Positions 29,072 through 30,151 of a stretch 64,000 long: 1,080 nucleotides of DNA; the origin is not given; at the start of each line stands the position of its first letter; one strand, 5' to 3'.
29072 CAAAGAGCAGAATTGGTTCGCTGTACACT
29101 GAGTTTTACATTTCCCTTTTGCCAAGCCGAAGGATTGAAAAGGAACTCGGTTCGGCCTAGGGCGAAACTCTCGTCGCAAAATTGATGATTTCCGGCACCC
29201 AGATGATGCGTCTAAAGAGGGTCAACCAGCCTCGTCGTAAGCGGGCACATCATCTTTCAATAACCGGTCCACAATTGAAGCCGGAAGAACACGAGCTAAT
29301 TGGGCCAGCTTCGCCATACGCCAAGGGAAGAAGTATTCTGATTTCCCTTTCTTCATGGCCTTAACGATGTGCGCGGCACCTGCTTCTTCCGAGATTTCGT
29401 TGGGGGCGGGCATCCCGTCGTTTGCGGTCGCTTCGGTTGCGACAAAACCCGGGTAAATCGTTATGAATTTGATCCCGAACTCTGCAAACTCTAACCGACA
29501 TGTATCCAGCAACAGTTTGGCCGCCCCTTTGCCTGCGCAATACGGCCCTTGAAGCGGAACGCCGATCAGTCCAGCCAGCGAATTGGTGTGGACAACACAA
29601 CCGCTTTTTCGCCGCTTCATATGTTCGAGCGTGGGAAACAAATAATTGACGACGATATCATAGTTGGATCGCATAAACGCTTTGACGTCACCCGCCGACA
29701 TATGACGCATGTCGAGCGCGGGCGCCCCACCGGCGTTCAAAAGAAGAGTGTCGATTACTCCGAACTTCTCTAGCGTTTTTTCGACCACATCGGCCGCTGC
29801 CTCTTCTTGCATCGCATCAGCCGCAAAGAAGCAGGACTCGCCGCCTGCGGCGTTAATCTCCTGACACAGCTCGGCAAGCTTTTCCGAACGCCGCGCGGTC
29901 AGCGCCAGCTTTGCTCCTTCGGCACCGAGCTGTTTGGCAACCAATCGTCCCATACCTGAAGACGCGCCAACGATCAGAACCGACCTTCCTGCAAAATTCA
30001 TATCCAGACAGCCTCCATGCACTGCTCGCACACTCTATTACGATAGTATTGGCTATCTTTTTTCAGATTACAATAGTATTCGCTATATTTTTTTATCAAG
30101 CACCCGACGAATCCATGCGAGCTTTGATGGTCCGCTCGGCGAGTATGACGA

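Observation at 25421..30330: About 4.8-kb segment bracketed by a full gene and an 80%-identical truncated copy of that gene's 5' end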

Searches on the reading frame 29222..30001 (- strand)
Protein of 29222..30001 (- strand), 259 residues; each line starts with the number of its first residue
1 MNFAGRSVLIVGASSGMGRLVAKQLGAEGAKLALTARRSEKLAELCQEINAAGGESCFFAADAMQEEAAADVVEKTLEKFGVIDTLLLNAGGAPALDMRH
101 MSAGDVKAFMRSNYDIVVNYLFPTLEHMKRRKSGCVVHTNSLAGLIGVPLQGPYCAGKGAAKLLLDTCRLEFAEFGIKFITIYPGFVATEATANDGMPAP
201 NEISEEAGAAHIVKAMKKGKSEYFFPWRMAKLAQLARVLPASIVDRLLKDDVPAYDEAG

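Call 8: search_protein_families(library=pfam, proteins=[window:29222-30001:-], max_evalue=0.01)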
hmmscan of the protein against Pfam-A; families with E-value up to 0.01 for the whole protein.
window:29222-30001:- (259 aa): 5 families
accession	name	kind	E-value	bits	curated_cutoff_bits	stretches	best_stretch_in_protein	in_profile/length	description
PF00106.31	adh_short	-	8.2e-42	143.3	26.6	1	7-194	2-189/195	short chain dehydrogenase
PF13561.12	adh_short_C2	-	9.1e-27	94.6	27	1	12-215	1-202/236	Enoyl-(Acyl carrier protein) reductase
PF08659.16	KR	-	5.8e-12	46.3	22.6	1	8-159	3-154/180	KR domain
PF01488.26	Shikimate_DH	-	0.0014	19.2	24.3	1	3-52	10-59/138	Shikimate / quinate 5-dehydrogenase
PF02882.25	THF_DHG_CYH_C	-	0.0071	16.1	27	1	2-68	33-102/160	Tetrahydrofolate dehydrogenase/cyclohydrolase, NAD(P)-binding domain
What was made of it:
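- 29222..30001 (-): Short-chain dehydrogenase/reductase, 259 aa. adh_short 8.2e-42 (call 8).
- On Short-chain dehydrogenase/reductase (ORF 29222-30001): PF00106 at 8.2e-42, 143 bits against a cutoff of 26.6 (call 8).
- Checked: The SDR is at 29222-30001 (minus strand), with Pfam adh_short at 8e-42 (call 8).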

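Call 9: search_protein_families(library=ncbifam, proteins=[window:29222-30001:-], max_evalue=0.01)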
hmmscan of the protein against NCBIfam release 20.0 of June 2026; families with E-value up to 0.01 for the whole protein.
window:29222-30001:- (259 aa): 226 families (the best 25 are shown)
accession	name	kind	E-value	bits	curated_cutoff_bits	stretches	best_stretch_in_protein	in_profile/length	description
NF005437.0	PRK07024.1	equivalog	7e-47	160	266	1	6-250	5-249/259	SDR family oxidoreductase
NF004825.0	PRK06181.1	equivalog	1.5e-40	139.2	215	1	2-251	3-262/268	SDR family oxidoreductase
NF005495.0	PRK07109.1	subfamily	4e-36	124.9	264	1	5-249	8-260/334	SDR family oxidoreductase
NF006099.0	PRK08251.1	equivalog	5.9e-34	117.4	253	1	6-247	5-249/250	SDR family oxidoreductase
NF005559.1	PRK07231.1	subfamily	2.4e-33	115.7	215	1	3-196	2-195/249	glucose 1-dehydrogenase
NF005539.0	PRK07201.1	equivalog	2.1e-30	106.1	549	1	3-249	368-615/657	SDR family oxidoreductase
NF052558.1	MBtsdlDhBudC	equivalog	5.6e-30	104.7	270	1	3-194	1-189/250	meso-2,3-butanediol dehydrogenase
NF004202.0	PRK05653.2-2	equivalog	1.2e-29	103.6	333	1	3-197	5-200/259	3-oxoacyl-ACP reductase FabG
NF004791.0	PRK06138.1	equivalog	2.3e-29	102.5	312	1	1-206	1-207/252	SDR family oxidoreductase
NF005878.0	PRK07825.1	subfamily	5.9e-29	101.3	287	1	2-247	6-248/278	short chain dehydrogenase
NF005681.0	PRK07478.1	subfamily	8.6e-29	100.7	267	1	3-216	4-217/254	SDR family oxidoreductase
TIGR01830.1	3oxo_ACP_reduc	equivalog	3e-28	99.1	297.75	1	8-194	1-188/239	3-oxoacyl-[acyl-carrier-protein] reductase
NF009468.0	PRK12826.1-4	equivalog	3.1e-28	99.2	318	1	2-196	4-199/256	SDR family oxidoreductase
NF004198.0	PRK05653.1-3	equivalog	8.9e-28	97.4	296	1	4-194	6-196/248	3-oxoacyl-ACP reductase FabG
NF005489.0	PRK07102.1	equivalog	1.7e-27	96.6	267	1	7-247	3-241/243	SDR family oxidoreductase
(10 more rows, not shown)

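Call 47: find_related_loci(query=window:29222-30001:-, collection=metagenome_contigs, flank=6000)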
Query window:29222-30001:- (259 aa) in metagenome_contigs; peptide patterns used: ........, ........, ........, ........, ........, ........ (x = any residue, [..] = any of these).
226 stretches matched a pattern; 23 encode a relative of the query (tblastn E <= 1e-3); 23 distinct loci.
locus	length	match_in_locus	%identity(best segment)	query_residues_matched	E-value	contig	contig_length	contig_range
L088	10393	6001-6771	61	1-257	2e-95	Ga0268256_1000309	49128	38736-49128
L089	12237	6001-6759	57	1-253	1e-94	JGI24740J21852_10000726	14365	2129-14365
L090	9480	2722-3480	56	1-253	2e-93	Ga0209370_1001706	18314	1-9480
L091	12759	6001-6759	56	1-253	5e-93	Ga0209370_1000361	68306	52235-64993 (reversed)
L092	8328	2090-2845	59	2-253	5e-92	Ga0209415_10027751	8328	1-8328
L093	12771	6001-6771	60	1-257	4e-92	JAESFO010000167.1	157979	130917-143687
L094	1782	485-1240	54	2-253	2e-95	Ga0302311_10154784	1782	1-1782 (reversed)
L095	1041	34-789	54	2-253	2e-98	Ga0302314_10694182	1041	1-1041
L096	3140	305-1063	55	1-253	2e-90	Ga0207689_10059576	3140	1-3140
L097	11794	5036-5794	55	1-253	4e-89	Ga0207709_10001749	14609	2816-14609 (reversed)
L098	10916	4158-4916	55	1-253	4e-89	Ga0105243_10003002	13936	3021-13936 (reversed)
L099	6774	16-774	55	1-253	4e-87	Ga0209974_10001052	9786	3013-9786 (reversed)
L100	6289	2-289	50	158-253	8e-33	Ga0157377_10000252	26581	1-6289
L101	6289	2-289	52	158-253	3e-33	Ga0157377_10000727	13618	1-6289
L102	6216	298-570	55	163-253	3e-31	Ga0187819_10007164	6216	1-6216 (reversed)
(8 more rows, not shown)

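Call 65: search_protein_families(library=phrogs, proteins=[window:29222-30001:-], max_evalue=0.01)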
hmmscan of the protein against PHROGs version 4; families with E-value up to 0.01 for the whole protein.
window:29222-30001:- (259 aa): 1 family
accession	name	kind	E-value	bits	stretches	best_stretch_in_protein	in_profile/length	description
phrog_3142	-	moron, auxiliary metabolic gene and host takeover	3.8e-30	105.8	1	3-194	285-473/596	FabG-like 3-oxoacyl-(acyl-carrier-protein) reductase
